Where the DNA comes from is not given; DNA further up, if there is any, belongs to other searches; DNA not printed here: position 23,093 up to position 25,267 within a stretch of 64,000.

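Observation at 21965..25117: bioB without other bio genes, divergently paired with a 624-aa NMO/FabK-like protein of unknown function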

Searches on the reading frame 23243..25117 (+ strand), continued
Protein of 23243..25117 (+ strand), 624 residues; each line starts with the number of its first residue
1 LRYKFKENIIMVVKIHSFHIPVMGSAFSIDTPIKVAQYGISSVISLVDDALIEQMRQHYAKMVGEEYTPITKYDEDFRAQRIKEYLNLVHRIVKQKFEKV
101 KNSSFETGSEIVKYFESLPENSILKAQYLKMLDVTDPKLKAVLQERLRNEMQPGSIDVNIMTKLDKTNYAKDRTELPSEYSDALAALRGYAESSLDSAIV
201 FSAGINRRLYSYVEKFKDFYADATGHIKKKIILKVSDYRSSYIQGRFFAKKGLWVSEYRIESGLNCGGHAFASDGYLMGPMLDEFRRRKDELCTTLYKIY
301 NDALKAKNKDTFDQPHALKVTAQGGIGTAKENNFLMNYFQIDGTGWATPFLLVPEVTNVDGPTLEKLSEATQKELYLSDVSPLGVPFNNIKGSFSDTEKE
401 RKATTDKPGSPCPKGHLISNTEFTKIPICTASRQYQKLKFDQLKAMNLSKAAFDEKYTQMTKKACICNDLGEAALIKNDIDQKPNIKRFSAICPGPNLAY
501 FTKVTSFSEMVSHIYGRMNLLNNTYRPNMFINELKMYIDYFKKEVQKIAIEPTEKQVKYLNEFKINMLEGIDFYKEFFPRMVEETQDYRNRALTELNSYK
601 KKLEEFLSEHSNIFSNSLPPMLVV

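Call 85: search_protein_families(library=pfam, alignment_id=A4, max_evalue=0.00001)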
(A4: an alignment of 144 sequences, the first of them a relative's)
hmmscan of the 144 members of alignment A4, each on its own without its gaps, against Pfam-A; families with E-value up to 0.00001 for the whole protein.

A. member 1, L003:3580-4629:+ (349 aa): 2 families
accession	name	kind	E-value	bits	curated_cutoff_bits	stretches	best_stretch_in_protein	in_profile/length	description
PF07719.23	TPR_2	-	6.3e-06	26.4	27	0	207-233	4-30/34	Tetratricopeptide repeat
PF13432.12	TPR_16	-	6.4e-06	26.9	32.7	0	209-261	2-54/65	Tetratricopeptide repeat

B. families by the number of members that match (of 144 scanned): 156 families (the first 25 are shown)
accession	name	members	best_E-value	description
PF02518.31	HATPase_c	4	1.7e-32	Histidine kinase-, DNA gyrase B-, and HSP90-like ATPase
PF00512.31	HisKA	4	1.7e-17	His Kinase A (phospho-acceptor) domain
PF00496.27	SBP_bac_5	3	4.4e-76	Bacterial extracellular solute-binding proteins, family 5 Middle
PF01242.24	PTPS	3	5.1e-29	6-pyruvoyl tetrahydropterin synthase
PF12156.14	ATPase-cat_bd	3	1.4e-12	Putative metal-binding domain of cation transport ATPase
PF07719.23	TPR_2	3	2.7e-11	Tetratricopeptide repeat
PF18962.6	Por_Secre_tail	3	8.5e-10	Secretion system C-terminal sorting domain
PF12725.13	DUF3810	2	4.5e-99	Protein of unknown function (DUF3810)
PF00890.30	FAD_binding_2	2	4e-96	FAD binding domain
PF00115.25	COX1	2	3.8e-60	Cytochrome C and Quinol oxidase polypeptide I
PF07690.21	MFS_1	2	9.4e-55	Major Facilitator Superfamily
PF00270.35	DEAD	2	3.4e-49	DEAD/DEAH box helicase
PF00271.37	Helicase_C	2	7.9e-37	Helicase conserved C-terminal domain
PF00122.25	E1-E2_ATPase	2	1.5e-36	E1-E2 ATPase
PF06912.16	DUF1275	2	4e-35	Protein of unknown function (DUF1275)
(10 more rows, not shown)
